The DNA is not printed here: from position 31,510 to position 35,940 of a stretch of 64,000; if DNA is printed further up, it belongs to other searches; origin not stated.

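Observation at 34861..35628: PilY1 vWA domain split by an array of 7-8 Cys-rich 'C-x-GPFY' repeats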

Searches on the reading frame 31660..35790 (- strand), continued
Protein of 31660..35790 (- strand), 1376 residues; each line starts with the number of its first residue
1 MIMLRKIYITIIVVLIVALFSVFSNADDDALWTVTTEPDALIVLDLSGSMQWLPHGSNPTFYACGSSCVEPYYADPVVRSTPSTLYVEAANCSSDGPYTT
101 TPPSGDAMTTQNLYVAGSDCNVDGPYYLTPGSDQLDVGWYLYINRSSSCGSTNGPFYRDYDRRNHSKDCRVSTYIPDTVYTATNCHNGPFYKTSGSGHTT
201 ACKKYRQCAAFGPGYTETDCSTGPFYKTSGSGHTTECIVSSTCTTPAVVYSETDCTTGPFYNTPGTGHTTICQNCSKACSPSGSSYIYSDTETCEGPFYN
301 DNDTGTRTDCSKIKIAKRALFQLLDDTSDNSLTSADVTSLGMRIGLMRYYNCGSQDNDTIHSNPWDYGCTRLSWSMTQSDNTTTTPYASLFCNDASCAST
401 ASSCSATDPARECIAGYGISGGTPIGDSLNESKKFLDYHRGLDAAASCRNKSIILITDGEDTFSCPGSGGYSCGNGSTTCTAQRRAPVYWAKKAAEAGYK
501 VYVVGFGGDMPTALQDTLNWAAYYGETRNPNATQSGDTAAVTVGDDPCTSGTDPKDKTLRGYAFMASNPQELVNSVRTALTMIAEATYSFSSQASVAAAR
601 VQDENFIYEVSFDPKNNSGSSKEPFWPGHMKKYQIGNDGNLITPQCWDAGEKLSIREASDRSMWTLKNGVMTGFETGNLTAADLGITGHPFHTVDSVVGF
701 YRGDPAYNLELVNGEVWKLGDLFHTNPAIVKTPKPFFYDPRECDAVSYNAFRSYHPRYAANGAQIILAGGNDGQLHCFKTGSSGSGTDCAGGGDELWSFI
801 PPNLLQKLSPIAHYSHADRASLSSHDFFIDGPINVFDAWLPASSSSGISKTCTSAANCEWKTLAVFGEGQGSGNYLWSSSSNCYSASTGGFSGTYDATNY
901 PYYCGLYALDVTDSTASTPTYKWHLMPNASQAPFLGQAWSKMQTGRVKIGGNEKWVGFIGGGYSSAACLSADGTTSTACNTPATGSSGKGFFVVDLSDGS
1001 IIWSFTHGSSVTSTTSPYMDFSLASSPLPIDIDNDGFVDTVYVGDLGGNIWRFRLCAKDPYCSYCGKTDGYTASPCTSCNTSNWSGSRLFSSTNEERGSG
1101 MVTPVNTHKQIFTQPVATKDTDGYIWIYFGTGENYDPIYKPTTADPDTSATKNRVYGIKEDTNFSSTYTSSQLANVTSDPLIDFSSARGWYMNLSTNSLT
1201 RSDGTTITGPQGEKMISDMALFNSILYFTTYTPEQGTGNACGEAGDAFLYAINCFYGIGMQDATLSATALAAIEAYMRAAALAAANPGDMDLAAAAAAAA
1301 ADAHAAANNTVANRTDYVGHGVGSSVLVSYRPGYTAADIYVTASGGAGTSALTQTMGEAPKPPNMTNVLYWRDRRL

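Call 70: search_protein_families(library=pfam, proteins=[P0019, P0035, P0064, P0113, P0088, P0069, P0049, P0022], max_evalue=0.1)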
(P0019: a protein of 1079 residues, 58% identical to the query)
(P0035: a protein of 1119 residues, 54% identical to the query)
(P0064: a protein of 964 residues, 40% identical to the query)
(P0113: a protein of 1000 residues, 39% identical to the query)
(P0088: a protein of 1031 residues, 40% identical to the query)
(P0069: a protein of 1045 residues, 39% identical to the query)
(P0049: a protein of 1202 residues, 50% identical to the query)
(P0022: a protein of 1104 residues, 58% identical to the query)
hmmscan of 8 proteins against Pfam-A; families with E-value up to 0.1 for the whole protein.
P0019 (1079 aa): 3 families
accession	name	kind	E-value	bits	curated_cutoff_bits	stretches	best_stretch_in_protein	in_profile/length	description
PF05567.17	T4P_PilY1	-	9.9e-12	44.9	28.1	2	734-922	217-389/411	PilY1 beta-propeller domain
PF00092.34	VWA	-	0.00061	20.5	23.8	1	179-267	74-147/174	von Willebrand factor type A domain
PF13202.12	EF-hand_5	-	0.033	14.1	25.9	0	75-93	3-21/25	EF hand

P0035 (1119 aa): 3 families
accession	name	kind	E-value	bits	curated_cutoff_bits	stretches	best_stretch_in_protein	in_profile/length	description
PF05567.17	T4P_PilY1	-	2.7e-11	43.5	28.1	2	685-804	182-284/411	PilY1 beta-propeller domain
PF00092.34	VWA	-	0.00041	21.1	23.8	1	187-281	73-150/174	von Willebrand factor type A domain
PF13519.12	VWA_2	-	0.037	15.1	27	0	180-229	62-106/107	von Willebrand factor type A domain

P0064 (964 aa): 5 families
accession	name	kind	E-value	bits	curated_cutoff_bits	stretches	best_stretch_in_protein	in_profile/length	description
PF05567.17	T4P_PilY1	-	2.5e-23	83.1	28.1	2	648-776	196-323/411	PilY1 beta-propeller domain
PF00092.34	VWA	-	0.00022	21.9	23.8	1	151-253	63-148/174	von Willebrand factor type A domain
PF13519.12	VWA_2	-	0.0021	19.1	27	0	154-202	64-107/107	von Willebrand factor type A domain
PF00036.39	EF-hand_1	-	0.071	13.1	25.4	0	711-722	8-19/29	EF hand domain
PF13405.12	EF-hand_6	-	0.086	13.1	25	0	90-107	3-20/30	EF-hand domain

P0113 (1000 aa): 3 families
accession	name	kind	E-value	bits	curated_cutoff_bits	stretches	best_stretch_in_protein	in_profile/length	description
PF05567.17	T4P_PilY1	-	2.2e-18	66.8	28.1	2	687-865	197-392/411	PilY1 beta-propeller domain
PF00092.34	VWA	-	0.00045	20.9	23.8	1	169-268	67-149/174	von Willebrand factor type A domain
PF13360.13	PQQ_2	-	0.0044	17.1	27.6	0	514-545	29-58/233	Outer membrane protein assembly factor BamB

P0088 (1031 aa): 4 families
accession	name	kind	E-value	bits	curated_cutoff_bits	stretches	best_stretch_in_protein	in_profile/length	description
PF05567.17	T4P_PilY1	-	1.5e-18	67.3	28.1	2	698-895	183-391/411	PilY1 beta-propeller domain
PF13405.12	EF-hand_6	-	0.0054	16.8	25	0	92-111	3-22/30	EF-hand domain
PF00092.34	VWA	-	0.027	15.1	23.8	1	187-273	76-144/174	von Willebrand factor type A domain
PF00036.39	EF-hand_1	-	0.034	14.1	25.4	0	93-111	4-22/29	EF hand domain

P0069 (1045 aa): 1 family
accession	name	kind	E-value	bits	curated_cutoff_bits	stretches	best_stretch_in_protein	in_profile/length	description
PF05567.17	T4P_PilY1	-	2.8e-14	53.3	28.1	1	511-813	1-294/411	PilY1 beta-propeller domain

P0049 (1202 aa): 2 families
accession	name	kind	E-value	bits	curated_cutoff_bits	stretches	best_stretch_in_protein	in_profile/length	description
PF05567.17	T4P_PilY1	-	1e-16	61.3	28.1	2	818-1012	178-355/411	PilY1 beta-propeller domain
PF00092.34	VWA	-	0.02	15.6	23.8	1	315-400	76-146/174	von Willebrand factor type A domain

P0022 (1104 aa): 3 families
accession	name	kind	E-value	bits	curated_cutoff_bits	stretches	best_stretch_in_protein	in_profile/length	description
PF05567.17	T4P_PilY1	-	2e-14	53.8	28.1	2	675-903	142-354/411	PilY1 beta-propeller domain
PF00092.34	VWA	-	0.0014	19.3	23.8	1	207-293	76-147/174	von Willebrand factor type A domain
PF13405.12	EF-hand_6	-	0.06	13.6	25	0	101-119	4-22/30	EF-hand domain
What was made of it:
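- On vWA domain with MIDAS: Seven of 9 homologues score 15-22 bits (call 70).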

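Call 76: find_encoding_contigs(protein=P0003, flank=6000, max_places=2)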
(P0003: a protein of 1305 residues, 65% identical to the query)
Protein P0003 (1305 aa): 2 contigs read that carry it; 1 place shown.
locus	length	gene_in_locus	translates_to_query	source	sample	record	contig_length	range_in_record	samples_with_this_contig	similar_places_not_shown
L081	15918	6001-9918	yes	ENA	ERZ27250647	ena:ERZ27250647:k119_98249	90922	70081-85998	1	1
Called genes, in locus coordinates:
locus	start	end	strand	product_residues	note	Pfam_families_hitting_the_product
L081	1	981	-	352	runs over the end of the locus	PF01855:POR_N, PF17147:PFOR_II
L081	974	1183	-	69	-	PF12797:Fer4_2 (faint), PF12838:Fer4_7 (faint), PF00037:Fer4 (faint), PF12837:Fer4_6 (faint), PF13237:Fer4_10 (weak), PF14697:Fer4_21 (weak), PF13187:Fer4_9 (weak), PF13484:Fer4_16 (faint)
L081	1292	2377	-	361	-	PF00383:dCMP_cyt_deam_1, PF14437:MafB19-deam, PF01872:RibD_C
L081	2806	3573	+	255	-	PF06750:A24_N_bact, PF01478:Peptidase_A24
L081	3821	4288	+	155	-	-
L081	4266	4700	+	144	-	-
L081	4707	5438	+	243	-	PF07963:N_methyl, PF27121:PpdB (weak)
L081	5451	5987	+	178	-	-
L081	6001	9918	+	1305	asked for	PF05567:T4P_PilY1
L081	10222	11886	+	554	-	PF03485:Arg_tRNA_synt_N, PF00750:tRNA-synt_1d, PF01406:tRNA-synt_1e (faint), PF09334:tRNA-synt_1g (faint), PF05746:DALR_1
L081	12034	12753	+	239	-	PF05036:SPOR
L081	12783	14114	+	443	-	PF02881:SRP54_N, PF00448:SRP54, PF01656:CbiA (weak), PF13401:AAA_22 (weak), PF02978:SRP_SPB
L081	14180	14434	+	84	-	PF00886:Ribosomal_S16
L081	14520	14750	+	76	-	PF13083:KH_KhpA-B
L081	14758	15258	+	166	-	PF01782:RimM, PF05239:PRC, PF24986:PRC_RimM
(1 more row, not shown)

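Call 77: find_encoding_contigs(protein=P0004, flank=6000, max_places=2)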
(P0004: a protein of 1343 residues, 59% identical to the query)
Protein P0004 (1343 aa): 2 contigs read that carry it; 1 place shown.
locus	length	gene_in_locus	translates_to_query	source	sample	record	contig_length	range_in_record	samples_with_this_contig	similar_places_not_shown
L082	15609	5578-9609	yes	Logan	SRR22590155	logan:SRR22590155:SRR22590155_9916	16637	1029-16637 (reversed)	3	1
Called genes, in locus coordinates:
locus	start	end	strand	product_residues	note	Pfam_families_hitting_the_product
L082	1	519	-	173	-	?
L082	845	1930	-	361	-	PF00383:dCMP_cyt_deam_1, PF14437:MafB19-deam, PF01872:RibD_C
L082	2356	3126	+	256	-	PF06750:A24_N_bact, PF01478:Peptidase_A24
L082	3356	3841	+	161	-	PF07963:N_methyl (weak)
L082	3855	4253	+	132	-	-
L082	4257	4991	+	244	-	PF07963:N_methyl, PF27121:PpdB (weak)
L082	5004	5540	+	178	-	-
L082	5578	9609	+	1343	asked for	PF05567:T4P_PilY1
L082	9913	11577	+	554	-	PF03485:Arg_tRNA_synt_N, PF00750:tRNA-synt_1d, PF01406:tRNA-synt_1e (faint), PF09334:tRNA-synt_1g (faint), PF05746:DALR_1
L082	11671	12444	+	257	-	PF05036:SPOR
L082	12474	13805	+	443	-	PF02881:SRP54_N, PF00448:SRP54, PF01656:CbiA (faint), PF10609:ParA (faint), PF13401:AAA_22 (faint), PF02978:SRP_SPB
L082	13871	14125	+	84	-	PF00886:Ribosomal_S16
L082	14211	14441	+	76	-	PF13083:KH_KhpA-B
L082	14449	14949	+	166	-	PF01782:RimM, PF05239:PRC, PF24986:PRC_RimM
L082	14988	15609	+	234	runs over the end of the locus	PF01746:tRNA_m1G_MT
